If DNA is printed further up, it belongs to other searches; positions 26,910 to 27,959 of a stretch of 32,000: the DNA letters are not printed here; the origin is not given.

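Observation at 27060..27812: Stand-alone RNA polymerase alpha-CTD-like domain fused to an unknown N-terminal domain, low-GC, next to flhFG and a sigma54 flagellin gene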

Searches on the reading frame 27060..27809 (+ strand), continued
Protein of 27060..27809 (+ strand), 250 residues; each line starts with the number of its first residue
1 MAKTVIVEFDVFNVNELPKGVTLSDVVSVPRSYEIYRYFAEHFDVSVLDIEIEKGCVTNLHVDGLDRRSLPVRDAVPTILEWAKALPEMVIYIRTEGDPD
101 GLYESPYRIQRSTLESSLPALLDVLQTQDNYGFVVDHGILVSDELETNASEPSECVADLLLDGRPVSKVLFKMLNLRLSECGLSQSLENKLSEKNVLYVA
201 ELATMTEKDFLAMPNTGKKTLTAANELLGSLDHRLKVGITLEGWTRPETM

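Call 29: search_solved_structures(query=A2, max_evalue=1, show_alignments=2)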
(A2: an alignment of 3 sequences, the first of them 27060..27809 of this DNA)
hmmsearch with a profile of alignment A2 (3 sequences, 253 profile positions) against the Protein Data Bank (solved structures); distinct sequences matched with E-value up to 1: 48.
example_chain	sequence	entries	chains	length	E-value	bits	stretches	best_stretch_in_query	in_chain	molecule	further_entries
9zum_A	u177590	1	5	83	5.7e-10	42.3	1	178-247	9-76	DNA-directed RNA polymerase subunit alpha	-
7ye1_A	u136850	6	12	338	1e-08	38.2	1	178-247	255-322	DNA-directed RNA polymerase subunit alpha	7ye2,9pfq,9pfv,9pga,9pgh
1xs9_D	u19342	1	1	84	5.3e-08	35.9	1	179-248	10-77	DNA-directed RNA polymerase alpha chain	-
1lb2_B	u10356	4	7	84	5.4e-08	35.8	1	180-248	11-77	DNA-directed RNA polymerase alpha chain | DNA-directed RNA polymerase subunit alpha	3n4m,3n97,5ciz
3k4g_A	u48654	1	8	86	5.8e-08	35.8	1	180-248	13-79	DNA-directed RNA polymerase subunit alpha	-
6b6h_I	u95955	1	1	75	5.9e-08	35.7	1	180-247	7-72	DNA-directed RNA polymerase subunit alpha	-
1coo_A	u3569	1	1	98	8.5e-08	35.2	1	180-248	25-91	RNA POLYMERASE ALPHA SUBUNIT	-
2jzb_A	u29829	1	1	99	8.7e-08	35.2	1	179-248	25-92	DNA-directed RNA polymerase subunit alpha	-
6j9e_A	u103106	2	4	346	1.4e-07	34.5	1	176-247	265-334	DNA-directed RNA polymerase subunit alpha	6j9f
7xya_A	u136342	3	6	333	4e-07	33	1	177-248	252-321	DNA-directed RNA polymerase subunit alpha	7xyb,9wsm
7f0r_A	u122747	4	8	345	4.1e-07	32.9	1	177-248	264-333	DNA-directed RNA polymerase subunit alpha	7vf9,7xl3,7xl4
6wmp_B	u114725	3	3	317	5.6e-07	32.5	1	176-247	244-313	DNA-directed RNA polymerase subunit alpha 2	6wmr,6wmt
9w0n_a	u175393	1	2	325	8.5e-07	31.9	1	181-248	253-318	DNA-directed RNA polymerase subunit alpha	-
8f3c_G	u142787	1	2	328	8.6e-07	31.9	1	181-248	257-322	DNA-directed RNA polymerase subunit alpha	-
10ma_G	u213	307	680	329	8.6e-07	31.9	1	181-248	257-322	DNA-directed RNA polymerase subunit alpha | Escherichia coli RNA polymerase alpha subunit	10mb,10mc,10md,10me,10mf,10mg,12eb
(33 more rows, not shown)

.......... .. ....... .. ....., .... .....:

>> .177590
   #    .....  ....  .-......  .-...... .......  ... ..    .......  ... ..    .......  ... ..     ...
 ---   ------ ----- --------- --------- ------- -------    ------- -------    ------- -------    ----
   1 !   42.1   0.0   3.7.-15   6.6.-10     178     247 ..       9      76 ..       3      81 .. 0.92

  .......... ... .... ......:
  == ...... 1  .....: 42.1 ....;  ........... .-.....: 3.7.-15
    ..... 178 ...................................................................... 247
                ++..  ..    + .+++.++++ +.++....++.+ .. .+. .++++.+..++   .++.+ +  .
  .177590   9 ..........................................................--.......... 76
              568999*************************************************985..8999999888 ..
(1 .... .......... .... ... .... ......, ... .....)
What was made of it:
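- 27576..27809 (+): Divergent RNA polymerase alpha-CTD-like (helix-hairpin-helix) domain (aa 173-250). PDB alpha-CTD profile hits at E 5.7e-10 (call 29).
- On Pfam RNA_pol_A_CTD (PF03118) domain family: A family profile hits solved alpha-CTDs at E 5.7e-10 (call 29).
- Checked: A three-sequence profile hits solved alpha-CTD chains at E 5.7e-10 (9zum_A) and 5e-8 (E. coli 1lb2_B, 3k4g_A) across residues 178-247 (call 29).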

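Call 30: find_related_loci(query=A2, collection=metagenome_contigs, flank=8000)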
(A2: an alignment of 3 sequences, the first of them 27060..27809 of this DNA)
Query A2 (250 aa) in metagenome_contigs; peptide patterns used: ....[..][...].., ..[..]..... (x = any residue, [..] = any of these).
410 stretches matched a pattern, but none encodes a relative of the query by tblastn (E <= 1e-3).

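Call 31: find_related_loci(query=A2, collection=viral_contigs, flank=5000)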
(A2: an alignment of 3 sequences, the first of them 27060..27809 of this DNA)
Query A2 (250 aa) in viral_contigs; peptide patterns used: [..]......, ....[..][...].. (x = any residue, [..] = any of these).
67 stretches matched a pattern, but none encodes a relative of the query by tblastn (E <= 1e-3).

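Call 32: predict_structure(alignment_id=A2)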
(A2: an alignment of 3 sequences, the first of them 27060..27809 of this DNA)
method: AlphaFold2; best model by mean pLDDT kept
length: 250 residues; sequences in the alignment: 3
mean_pLDDT: 42.9   pTM: 0.41
mean pLDDT of the five models: 42.9, 38.7, 37.3, 34.4, 33.0
residues with pLDDT >= 90: 0; 70-90: 3; 50-70: 63; < 50: 184
segments of 3 or more residues with pLDDT < 50: 13-35, 37-40, 42-60, 97-107, 128-225, 227-250
pLDDT, mean of each block of 10 residues (from residue 1): 60 41 34 46 48 43 57 68 57 53 43 55 53 34 24 25 35 41 38 34 38 39 48 36 24
secondary structure, 60 per line:
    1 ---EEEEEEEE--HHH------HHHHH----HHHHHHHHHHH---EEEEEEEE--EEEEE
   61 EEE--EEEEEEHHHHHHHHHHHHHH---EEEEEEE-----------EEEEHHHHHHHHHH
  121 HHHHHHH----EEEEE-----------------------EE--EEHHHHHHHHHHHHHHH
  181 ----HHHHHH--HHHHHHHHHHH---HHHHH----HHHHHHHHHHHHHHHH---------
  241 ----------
elements in order: E4-11 H23-27 H32-42 E46-53 E56-63 E66-71 H72-85 E89-95 E107-110 H111-127 E132-136 H166-180 H185-190 H193-203 H207-211 H216-231
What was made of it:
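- On Pfam RNA_pol_A_CTD (PF03118) domain family: AF2 models have pLDDT 24-48 over this domain (call 32).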

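Call 58: fold_search(model_id=the predicted structure, library=viral)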
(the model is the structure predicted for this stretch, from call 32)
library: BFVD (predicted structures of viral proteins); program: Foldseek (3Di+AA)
matches with E <= 10: 139; with E <= 0.001: 0
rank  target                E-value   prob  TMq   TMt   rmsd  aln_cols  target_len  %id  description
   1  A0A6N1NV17            3.5e-01  0.10  0.12  0.23  10.5       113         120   14  Putative orfan [Tupanvirus soda lake]
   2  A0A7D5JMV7            3.7e-01  0.18  0.17  0.29   8.4        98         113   14  Uncharacterized protein [Flavobacterium phage vB_FspP_elemoA_7-9A]
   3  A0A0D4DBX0            4.0e-01  0.06  0.17  0.10  23.6       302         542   13  RNA polymerase-ADP-ribosyltransferase [Vibrio phage ValKK3]
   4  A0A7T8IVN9            4.5e-01  0.04  0.11  0.13  18.0       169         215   14  Uncharacterized protein [Erwinia phage pEa_SNUABM_5]
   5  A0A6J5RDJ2            4.5e-01  0.02  0.11  0.10  23.6       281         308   11  Uncharacterized protein [uncultured Caudovirales phage]
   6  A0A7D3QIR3            4.8e-01  0.05  0.17  0.07  18.3       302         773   12  Nonstructural protein [Parvoviridae sp.]
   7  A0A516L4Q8            5.7e-01  0.04  0.15  0.16  17.4       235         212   13  (no name in the UniProt tables at hand)
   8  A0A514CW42            6.5e-01  0.09  0.14  0.24   9.1       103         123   14  Uncharacterized protein [Achromobacter phage vB_AxyP_19-32_Axy23]
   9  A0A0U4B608            1.0e+00  0.25  0.23  0.32   4.7       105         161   10  Uncharacterized protein [Arthrobacter phage Rings]
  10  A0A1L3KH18            1.0e+00  0.02  0.11  0.05  20.0       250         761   12  (no name in the UniProt tables at hand)
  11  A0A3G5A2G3            1.2e+00  0.05  0.15  0.10   8.7       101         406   14  Response regulator [Harvfovirus sp.]
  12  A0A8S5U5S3            1.4e+00  0.08  0.16  0.29   9.8       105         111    8  Uncharacterized protein [Siphoviridae sp. cteLh2]
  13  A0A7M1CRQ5            1.4e+00  0.06  0.14  0.23   9.4        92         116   14  (no name in the UniProt tables at hand)
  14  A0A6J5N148            1.4e+00  0.03  0.10  0.06  18.2       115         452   10  Portal_PBSX, phage portal protein, PBSX family [uncultured Caudovirales phage]
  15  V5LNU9                1.6e+00  0.08  0.14  0.30   6.2        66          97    8  (no name in the UniProt tables at hand)
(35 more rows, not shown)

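Call 76: search_protein_families(library=padloc, proteins=[window:27060-27809:+, P0002, P0074], max_evalue=1)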
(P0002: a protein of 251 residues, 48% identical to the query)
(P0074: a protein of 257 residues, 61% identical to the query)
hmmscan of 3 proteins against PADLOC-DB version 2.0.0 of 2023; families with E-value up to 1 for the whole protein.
window:27060-27809:+ (250 aa): 0 families

P0002 (251 aa): 0 families

P0074 (257 aa): 0 families

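Call 78: search_dna_similar(query=window:27060-27809:+, collection=phages, mode=protein, max_evalue=0.01, max_rows=15)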
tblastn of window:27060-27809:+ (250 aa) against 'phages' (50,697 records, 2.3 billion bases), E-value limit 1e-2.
No match.

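Call 79: search_dna_similar(query=window:27060-27809:+, collection=plasmids, mode=protein, max_evalue=0.01, max_rows=15)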
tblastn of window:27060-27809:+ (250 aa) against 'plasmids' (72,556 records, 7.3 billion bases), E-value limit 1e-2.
No match.
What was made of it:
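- No relative in phage, plasmid or viral-contig collections (calls 31, 78, 79).
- Tried and rejected: Phage or plasmid origin was tested by tblastn, which found no match (calls 78, 79).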

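Call 81: search_protein_families(library=pfam, proteins=[P0028, P0032, P0037, P0055, P0058, P0062, P0063, P0065, P0070, P0072], max_evalue=0.01)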
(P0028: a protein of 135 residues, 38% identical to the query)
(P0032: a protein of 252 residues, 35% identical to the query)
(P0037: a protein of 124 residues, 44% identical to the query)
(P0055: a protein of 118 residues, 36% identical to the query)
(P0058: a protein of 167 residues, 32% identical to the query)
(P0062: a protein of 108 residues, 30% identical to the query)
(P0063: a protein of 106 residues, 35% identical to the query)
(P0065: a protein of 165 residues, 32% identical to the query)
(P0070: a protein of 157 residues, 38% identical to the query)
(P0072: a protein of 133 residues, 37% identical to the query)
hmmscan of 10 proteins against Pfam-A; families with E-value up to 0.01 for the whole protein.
P0028 (135 aa): 1 family
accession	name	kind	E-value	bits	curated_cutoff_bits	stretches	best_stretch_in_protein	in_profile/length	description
PF03118.21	RNA_pol_A_CTD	-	2.2e-12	46.9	23.8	1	55-112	9-66/67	Bacterial RNA polymerase, alpha chain C terminal domain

P0032 (252 aa): 1 family
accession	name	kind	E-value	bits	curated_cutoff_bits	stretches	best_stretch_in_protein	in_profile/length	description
PF03118.21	RNA_pol_A_CTD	-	5.6e-26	90.5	23.8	1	130-191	6-67/67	Bacterial RNA polymerase, alpha chain C terminal domain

P0037 (124 aa): 1 family
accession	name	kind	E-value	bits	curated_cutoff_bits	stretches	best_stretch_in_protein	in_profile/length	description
PF03118.21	RNA_pol_A_CTD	-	1.4e-17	63.6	23.8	1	17-72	11-66/67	Bacterial RNA polymerase, alpha chain C terminal domain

P0055 (118 aa): 1 family
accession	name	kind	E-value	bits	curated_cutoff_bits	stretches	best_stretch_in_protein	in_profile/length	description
PF03118.21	RNA_pol_A_CTD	-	7e-17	61.4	23.8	1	44-101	9-66/67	Bacterial RNA polymerase, alpha chain C terminal domain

P0058 (167 aa): 1 family
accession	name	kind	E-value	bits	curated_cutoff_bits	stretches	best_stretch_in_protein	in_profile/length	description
PF03118.21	RNA_pol_A_CTD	-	1.2e-18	67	23.8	1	88-145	9-66/67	Bacterial RNA polymerase, alpha chain C terminal domain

P0062 (108 aa): 1 family
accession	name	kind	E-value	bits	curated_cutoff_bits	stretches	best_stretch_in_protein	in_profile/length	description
PF03118.21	RNA_pol_A_CTD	-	2.1e-26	91.9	23.8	1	30-89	7-66/67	Bacterial RNA polymerase, alpha chain C terminal domain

P0063 (106 aa): 1 family
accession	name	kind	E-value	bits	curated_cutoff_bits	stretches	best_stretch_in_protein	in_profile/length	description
PF03118.21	RNA_pol_A_CTD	-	7.1e-22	77.4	23.8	1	31-89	8-66/67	Bacterial RNA polymerase, alpha chain C terminal domain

P0065 (165 aa): 1 family
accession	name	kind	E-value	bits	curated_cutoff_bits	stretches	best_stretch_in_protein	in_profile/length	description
PF03118.21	RNA_pol_A_CTD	-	2.9e-18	65.8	23.8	1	81-141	6-66/67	Bacterial RNA polymerase, alpha chain C terminal domain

P0070 (157 aa): 3 families
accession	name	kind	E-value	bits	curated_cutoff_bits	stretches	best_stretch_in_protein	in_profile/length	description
PF03118.21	RNA_pol_A_CTD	-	4.7e-15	55.5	23.8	1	79-140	5-66/67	Bacterial RNA polymerase, alpha chain C terminal domain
PF05930.18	Phage_AlpA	-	2.9e-05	24.3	21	1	24-54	22-51/51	Prophage CP4-57 regulatory protein (AlpA)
PF12728.13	HTH_17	-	0.00014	22.5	27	1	19-57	15-50/51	Helix-turn-helix domain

P0072 (133 aa): 2 families
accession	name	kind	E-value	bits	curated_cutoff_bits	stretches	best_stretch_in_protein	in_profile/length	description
PF03118.21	RNA_pol_A_CTD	-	2.8e-13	49.8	23.8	1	57-114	9-66/67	Bacterial RNA polymerase, alpha chain C terminal domain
PF21794.3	RAD51D_N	-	0.0051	17.4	27.3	1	67-113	11-57/60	RAD51D, N-terminal domain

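Call 86: find_encoding_contigs(protein=P0032, flank=5000, max_places=2)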
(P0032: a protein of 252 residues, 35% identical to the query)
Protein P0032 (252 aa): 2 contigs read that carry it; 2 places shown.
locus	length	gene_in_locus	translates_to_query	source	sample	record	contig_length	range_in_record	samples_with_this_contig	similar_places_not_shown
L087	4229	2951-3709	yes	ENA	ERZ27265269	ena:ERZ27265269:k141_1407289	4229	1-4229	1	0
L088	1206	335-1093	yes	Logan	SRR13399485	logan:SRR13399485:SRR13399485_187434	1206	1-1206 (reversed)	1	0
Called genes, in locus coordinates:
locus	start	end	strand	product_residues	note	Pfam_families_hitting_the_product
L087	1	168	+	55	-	?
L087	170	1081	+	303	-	PF18075:FtsX_ECD, PF02687:FtsX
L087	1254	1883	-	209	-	-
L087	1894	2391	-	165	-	PF03449:GreA_GreB_N, PF01272:GreA_GreB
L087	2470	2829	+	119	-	PF02325:CCB3_YggT (weak)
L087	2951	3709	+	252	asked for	PF03118:RNA_pol_A_CTD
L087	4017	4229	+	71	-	?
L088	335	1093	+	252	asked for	PF03118:RNA_pol_A_CTD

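Call 87: find_encoding_contigs(protein=P0055, flank=5000, max_places=2)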
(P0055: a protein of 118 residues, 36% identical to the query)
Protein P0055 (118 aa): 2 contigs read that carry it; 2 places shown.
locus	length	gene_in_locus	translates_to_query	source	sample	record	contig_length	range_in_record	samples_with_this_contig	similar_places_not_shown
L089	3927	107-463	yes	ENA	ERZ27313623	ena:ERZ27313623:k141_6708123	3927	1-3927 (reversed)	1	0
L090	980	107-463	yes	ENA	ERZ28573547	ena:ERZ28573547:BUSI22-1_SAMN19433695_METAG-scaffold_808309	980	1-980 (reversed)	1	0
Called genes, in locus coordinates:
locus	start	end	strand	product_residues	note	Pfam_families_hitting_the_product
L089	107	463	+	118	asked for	PF03118:RNA_pol_A_CTD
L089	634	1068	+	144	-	PF00164:Ribosom_S12_S23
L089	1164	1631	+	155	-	PF00177:Ribosomal_S7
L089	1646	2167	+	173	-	PF09351:DUF1993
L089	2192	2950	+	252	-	PF00005:ABC_tran, PF02463:SMC_N (faint), PF13304:AAA_21 (faint)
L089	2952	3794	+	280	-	PF01061:ABC2_membrane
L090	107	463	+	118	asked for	PF03118:RNA_pol_A_CTD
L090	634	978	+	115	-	?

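Call 88: find_encoding_contigs(protein=P0028, flank=5000, max_places=2)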
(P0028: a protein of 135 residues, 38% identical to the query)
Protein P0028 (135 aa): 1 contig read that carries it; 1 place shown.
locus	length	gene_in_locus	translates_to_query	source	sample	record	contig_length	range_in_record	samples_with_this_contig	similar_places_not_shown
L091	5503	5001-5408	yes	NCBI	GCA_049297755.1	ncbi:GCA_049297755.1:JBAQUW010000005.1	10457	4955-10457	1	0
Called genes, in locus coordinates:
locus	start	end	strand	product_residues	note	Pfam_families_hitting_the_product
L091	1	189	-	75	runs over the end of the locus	-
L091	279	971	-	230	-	PF00929:RNase_T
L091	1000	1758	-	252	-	PF01061:ABC2_membrane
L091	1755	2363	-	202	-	-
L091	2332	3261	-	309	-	PF00145:DNA_methylase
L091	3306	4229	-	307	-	PF00005:ABC_tran, PF13304:AAA_21, PF27102:NodI_C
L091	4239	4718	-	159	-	PF04314:LpqE-like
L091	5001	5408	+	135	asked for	PF03118:RNA_pol_A_CTD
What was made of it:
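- Closest known: Uncharacterised non-RpoA proteins carrying PF03118 domains. Different: Their genomic contexts differ (calls 86-88).
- Recurrent architecture elsewhere: short proteins with a variable N-terminus and one C-terminal alpha-CTD, one of them with an AlpA-type HTH (call 81), found in unrelated genomic contexts (calls 86-88).
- Tried and rejected: Contexts of three other short single-alpha-CTD proteins show no common theme (calls 86-88).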
